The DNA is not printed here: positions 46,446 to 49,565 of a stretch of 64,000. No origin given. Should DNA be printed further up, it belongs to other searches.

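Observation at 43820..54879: Three tandem modules of Dpm1-like GT2 synthase plus GT-C transferase: a multi-sugar polyprenyl-phosphate-dependent glycosylation locus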

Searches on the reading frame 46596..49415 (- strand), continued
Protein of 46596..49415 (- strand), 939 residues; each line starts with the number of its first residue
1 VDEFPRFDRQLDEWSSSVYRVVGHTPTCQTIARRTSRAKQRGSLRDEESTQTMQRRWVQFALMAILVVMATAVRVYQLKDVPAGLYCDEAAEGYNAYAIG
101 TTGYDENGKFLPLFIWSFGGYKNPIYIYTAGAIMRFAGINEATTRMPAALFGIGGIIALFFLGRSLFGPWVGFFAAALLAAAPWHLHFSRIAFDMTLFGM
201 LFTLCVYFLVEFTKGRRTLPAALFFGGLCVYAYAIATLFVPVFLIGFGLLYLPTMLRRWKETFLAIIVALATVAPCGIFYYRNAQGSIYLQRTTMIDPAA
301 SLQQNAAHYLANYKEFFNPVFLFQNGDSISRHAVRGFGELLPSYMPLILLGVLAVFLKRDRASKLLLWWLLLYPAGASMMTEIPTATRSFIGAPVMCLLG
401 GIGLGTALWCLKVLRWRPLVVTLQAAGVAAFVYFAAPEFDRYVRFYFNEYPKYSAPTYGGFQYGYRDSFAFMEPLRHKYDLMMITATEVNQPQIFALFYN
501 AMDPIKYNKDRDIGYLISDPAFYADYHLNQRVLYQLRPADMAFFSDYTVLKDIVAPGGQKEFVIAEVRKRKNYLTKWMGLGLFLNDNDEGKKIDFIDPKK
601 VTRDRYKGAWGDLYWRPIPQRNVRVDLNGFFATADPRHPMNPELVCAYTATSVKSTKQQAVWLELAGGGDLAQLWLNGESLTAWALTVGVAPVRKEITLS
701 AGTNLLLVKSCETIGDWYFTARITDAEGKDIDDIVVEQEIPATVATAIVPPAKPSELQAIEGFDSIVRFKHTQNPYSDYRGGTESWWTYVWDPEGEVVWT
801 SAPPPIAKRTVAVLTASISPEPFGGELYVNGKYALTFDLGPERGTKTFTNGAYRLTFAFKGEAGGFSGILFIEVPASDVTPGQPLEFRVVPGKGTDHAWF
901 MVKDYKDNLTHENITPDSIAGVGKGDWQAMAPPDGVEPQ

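Call 42: fold_search(model_id=the predicted structure, library=pdb)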
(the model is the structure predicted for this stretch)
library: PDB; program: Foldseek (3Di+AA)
matches with E <= 10: 951; with E <= 0.001: 40
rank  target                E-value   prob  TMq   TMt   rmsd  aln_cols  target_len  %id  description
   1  5ezm                  4.9e-09  1.00  0.34  0.52  11.4       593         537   15  Crystal Structure of ArnT from Cupriavidus metallidurans in the apo state (released 2016-02-17)
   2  8b6l_I                5.6e-09  1.00  0.33  0.42  11.6       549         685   14  Subtomogram average of the human Sec61-TRAP-OSTA-translocon (released 2022-12-07)
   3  8age_A                6.1e-09  1.00  0.33  0.44  11.3       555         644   13  Structure of yeast oligosaccharylransferase complex with acceptor peptide bound (released 2022-12-07)
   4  7e9s_A                1.3e-08  1.00  0.36  0.36  17.7       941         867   10  Archaeal oligosaccharyltransferase AglB from Archaeoglobus fulgidus in complex with an inhibitory peptide and a dolich (released 2021-09-08)
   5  5f15                  1.5e-08  1.00  0.36  0.55  11.0       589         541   14  Crystal Structure of ArnT from Cupriavidus metallidurans bound to Undecaprenyl phosphate (released 2016-02-17)
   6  5gmy_A                1.6e-08  1.00  0.34  0.35  18.1       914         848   10  Crystal structure of the Archaeoglobus fulgidus oligosaccharyltransferase (O29867_ARCFU) tethered with an acceptor pep (released 2017-02-01)
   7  6s7t_A                2.3e-08  1.00  0.35  0.43  10.9       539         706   13  Cryo-EM structure of human oligosaccharyltransferase complex OST-B (released 2019-12-18)
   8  9n9j_I                2.5e-08  1.00  0.33  0.40  13.5       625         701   15  Structure of a GRP94 folding intermediate engaged with a CCDC134- and FKBP11-bound secretory translocon (released 2025-11-19)
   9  7oci_F                3.3e-08  1.00  0.34  0.46  11.5       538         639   13  Cryo-EM structure of yeast Ost6p containing oligosaccharyltransferase complex (released 2022-02-16)
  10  8agc_A                4.1e-08  1.00  0.34  0.42  11.1       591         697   12  Structure of yeast oligosaccharylransferase complex with lipid-linked oligosaccharide and non-acceptor peptide bound (released 2022-12-07)
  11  6s7o_A                4.9e-08  1.00  0.35  0.46  10.7       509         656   13  Cryo-EM structure of human oligosaccharyltransferase complex OST-A (released 2019-12-18)
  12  6ftg_5                6.7e-08  1.00  0.32  0.42  14.0       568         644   14  Subtomogram average of OST-containing ribosome-translocon complexes from canine rough microsomal membranes (released 2018-03-21)
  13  8pn9_A                8.4e-08  1.00  0.35  0.46  10.7       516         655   14  Structure of human oligosaccharyltransferase OST-A complex bound to NGI-1 (released 2024-05-08)
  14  3wak                  8.4e-08  1.00  0.36  0.36  18.2       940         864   10  Crystal structure of the Archaeoglobus fulgidus oligosaccharyltransferase (O29867_ARCFU) in the apo form (released 2013-10-30)
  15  6ezn_F                1.6e-07  1.00  0.34  0.45  10.1       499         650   13  Cryo-EM structure of the yeast oligosaccharyltransferase (OST) complex (released 2018-01-17)
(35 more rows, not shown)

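Call 64: search_protein_families(library=pfam, proteins=[L044:6776-9799:+, L044:15446-18403:+, L038:2793-7700:+, L038:19697-22399:+, L038:12646-14706:+, L038:16694-19456:-, L038:8001-9131:+], max_evalue=0.0001)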
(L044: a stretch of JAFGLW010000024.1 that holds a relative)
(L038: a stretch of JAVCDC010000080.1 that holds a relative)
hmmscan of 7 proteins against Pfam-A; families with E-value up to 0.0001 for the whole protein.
L044:6776-9799:+ (1007 aa): 6 families
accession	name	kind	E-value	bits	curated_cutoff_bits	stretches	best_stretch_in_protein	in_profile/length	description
PF00884.28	Sulfatase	-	5.3e-37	128.2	25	1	343-601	2-300/301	Sulfatase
PF01436.27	NHL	-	1.8e-20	72.3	20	1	875-901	1-27/28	NHL repeat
PF16347.10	SGSH_C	-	3.7e-13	50.4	29.3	1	557-688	6-148/154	N-sulphoglucosamine sulphohydrolase, C-terminal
PF17170.10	DUF5128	-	2e-05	24.4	22.9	0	933-1002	54-121/321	6-bladed beta-propeller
PF08450.18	SGL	-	3.6e-05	23.9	26.3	0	852-915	158-223/246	SMP-30/Gluconolactonase/LRE-like region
PF24684.1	Vgb_lyase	-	5.9e-05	22.5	50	1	784-910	92-215/290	Virginiamycin B lyase family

L044:15446-18403:+ (985 aa): 7 families
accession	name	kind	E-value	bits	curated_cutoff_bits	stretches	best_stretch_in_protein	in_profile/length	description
PF01436.27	NHL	-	2.3e-36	122.5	20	3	193-218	2-27/28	NHL repeat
PF13231.12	PMT_2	-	3.5e-13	50.5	26.1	1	512-671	5-156/160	Dolichyl-phosphate-mannose-protein mannosyltransferase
PF17170.10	DUF5128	-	1e-10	41.8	22.9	0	250-312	54-117/321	6-bladed beta-propeller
PF25021.1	TEN_NHL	-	2.3e-09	37.2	27.1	0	284-310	140-166/357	Teneurin NHL domain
PF08450.18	SGL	-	3.4e-09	37.1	26.3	0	115-182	147-220/246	SMP-30/Gluconolactonase/LRE-like region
PF24684.1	Vgb_lyase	-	3.8e-07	29.6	50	1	151-314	60-209/290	Virginiamycin B lyase family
PF13449.12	Phytase-like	-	3.9e-05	24.1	27.6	0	170-234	45-109/284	Esterase-like activity of phytase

L038:2793-7700:+ (1635 aa): 7 families
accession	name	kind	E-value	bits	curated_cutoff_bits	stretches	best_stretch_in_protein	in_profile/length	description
PF10060.15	DUF2298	-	1.8e-90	304.6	27.8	1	666-1149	1-488/488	Uncharacterized membrane protein (DUF2298)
PF01436.27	NHL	-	4e-26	90.1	20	1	1521-1547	2-28/28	NHL repeat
PF08450.18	SGL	-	7.6e-13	49.1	26.3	0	1522-1559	185-222/246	SMP-30/Gluconolactonase/LRE-like region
PF13231.12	PMT_2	-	1.6e-11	45.1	26.1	1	95-229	24-159/160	Dolichyl-phosphate-mannose-protein mannosyltransferase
PF02366.24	PMT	-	1.3e-09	38.5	22.7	1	93-234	83-235/245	Dolichyl-phosphate-mannose-protein mannosyltransferase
PF11992.13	TgpA_N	-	3e-06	26.9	30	1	184-408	12-178/333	TgpA N-terminal domain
PF06739.17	SBBP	-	4.3e-06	27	20.5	0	1477-1491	15-29/38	Beta-propeller repeat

L038:19697-22399:+ (900 aa): 7 families
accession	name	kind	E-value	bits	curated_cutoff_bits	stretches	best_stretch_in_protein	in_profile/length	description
PF01436.27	NHL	-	2.6e-33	112.8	20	3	695-722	1-28/28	NHL repeat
PF17170.10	DUF5128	-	2.3e-19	70.2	22.9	1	744-818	49-125/321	6-bladed beta-propeller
PF08450.18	SGL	-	8.3e-16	58.8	26.3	1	650-735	137-223/246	SMP-30/Gluconolactonase/LRE-like region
PF06739.17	SBBP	-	2.9e-10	40.4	20.5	0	698-712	15-29/38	Beta-propeller repeat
PF25021.1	TEN_NHL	-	3.3e-09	36.6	27.1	0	784-815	141-170/357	Teneurin NHL domain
PF22701.2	Mala_s_1-like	-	2e-06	28.2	27.5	0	654-764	45-156/195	Mal s 1 allergenic protein-like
PF24684.1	Vgb_lyase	-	4.1e-05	23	50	1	692-817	93-213/290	Virginiamycin B lyase family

L038:12646-14706:+ (686 aa): 0 families

L038:16694-19456:- (920 aa): 3 families
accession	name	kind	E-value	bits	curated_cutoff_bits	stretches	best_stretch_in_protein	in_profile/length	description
PF00884.28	Sulfatase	-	7.9e-39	134.2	25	1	374-638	3-301/301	Sulfatase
PF16347.10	SGSH_C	-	3.5e-09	37.4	29.3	1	587-724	1-150/154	N-sulphoglucosamine sulphohydrolase, C-terminal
PF01663.27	Phosphodiest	-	6.5e-06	26.4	23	1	547-585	184-222/342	Type I phosphodiesterase / nucleotide pyrophosphatase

L038:8001-9131:+ (376 aa): 1 family
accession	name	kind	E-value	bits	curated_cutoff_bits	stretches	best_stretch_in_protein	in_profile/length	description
PF02350.25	Epimerase_2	-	1.7e-112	376.2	30.6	1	26-367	4-346/347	UDP-N-acetylglucosamine 2-epimerase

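Call 88: list_cluster_members(proteins=[P0001, P0155, P0121])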
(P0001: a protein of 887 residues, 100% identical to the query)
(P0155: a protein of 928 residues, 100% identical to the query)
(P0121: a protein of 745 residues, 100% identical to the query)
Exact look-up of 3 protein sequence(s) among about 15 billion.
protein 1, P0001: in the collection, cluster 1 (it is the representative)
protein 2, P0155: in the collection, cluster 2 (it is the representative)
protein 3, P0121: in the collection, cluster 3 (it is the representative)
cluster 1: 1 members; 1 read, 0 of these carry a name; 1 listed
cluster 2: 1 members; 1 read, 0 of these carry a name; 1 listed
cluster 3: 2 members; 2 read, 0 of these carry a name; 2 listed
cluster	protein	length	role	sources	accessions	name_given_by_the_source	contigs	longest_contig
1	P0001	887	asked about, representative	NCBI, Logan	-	-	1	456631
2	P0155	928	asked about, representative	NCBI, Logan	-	-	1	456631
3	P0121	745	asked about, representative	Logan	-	-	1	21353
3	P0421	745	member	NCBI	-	-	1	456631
